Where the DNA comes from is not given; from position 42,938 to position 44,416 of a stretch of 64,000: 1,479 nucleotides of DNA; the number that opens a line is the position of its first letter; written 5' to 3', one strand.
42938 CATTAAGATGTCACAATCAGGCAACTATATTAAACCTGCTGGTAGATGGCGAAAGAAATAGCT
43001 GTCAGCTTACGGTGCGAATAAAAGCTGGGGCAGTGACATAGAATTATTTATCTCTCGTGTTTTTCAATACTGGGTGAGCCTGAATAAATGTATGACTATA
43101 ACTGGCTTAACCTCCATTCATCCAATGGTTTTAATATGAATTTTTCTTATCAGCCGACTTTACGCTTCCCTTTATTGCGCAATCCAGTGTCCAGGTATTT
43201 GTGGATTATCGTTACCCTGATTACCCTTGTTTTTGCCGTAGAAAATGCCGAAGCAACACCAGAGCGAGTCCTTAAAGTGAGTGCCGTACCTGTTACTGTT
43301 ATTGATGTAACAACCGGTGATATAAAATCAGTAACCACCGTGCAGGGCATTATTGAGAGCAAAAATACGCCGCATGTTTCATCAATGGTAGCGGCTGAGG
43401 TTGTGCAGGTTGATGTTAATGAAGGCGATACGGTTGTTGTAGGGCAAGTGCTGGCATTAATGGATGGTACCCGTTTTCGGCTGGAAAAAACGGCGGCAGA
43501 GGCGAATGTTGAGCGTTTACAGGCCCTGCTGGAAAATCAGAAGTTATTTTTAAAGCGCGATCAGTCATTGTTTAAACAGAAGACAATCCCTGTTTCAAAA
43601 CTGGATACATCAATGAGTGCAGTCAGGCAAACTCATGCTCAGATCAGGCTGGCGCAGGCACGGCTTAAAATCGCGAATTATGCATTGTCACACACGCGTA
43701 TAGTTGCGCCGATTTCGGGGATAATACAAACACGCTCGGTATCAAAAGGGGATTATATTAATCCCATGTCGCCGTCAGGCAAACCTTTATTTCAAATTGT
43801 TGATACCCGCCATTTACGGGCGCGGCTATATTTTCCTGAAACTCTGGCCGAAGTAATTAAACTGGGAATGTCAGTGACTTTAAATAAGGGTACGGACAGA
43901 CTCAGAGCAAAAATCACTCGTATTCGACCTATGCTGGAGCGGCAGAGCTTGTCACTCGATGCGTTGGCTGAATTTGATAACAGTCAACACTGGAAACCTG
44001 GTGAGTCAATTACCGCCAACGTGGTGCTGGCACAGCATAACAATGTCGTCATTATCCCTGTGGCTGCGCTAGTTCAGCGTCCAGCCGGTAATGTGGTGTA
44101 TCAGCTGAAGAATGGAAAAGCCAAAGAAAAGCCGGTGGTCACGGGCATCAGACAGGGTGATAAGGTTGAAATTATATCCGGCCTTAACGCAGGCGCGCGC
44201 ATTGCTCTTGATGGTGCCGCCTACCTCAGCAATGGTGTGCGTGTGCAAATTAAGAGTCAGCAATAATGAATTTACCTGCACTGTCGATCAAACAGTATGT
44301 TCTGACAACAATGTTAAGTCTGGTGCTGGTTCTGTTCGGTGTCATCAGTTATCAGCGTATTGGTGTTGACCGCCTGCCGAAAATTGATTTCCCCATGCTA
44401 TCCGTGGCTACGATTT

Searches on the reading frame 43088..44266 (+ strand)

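Call 71: search_protein_families(library=pfam, proteins=[window:43088-44266:+], max_evalue=0.00001)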
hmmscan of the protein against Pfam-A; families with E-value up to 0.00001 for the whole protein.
window:43088-44266:+ (392 aa): 2 families
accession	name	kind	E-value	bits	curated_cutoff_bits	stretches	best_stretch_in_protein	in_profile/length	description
PF13437.12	HlyD_3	-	1.4e-16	61.6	22.2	1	205-305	2-106/106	HlyD family secretion protein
PF16576.10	HlyD_D23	-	1.1e-10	41.6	30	1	89-301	14-206/214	Barrel-sandwich domain of CusB or HlyD membrane-fusion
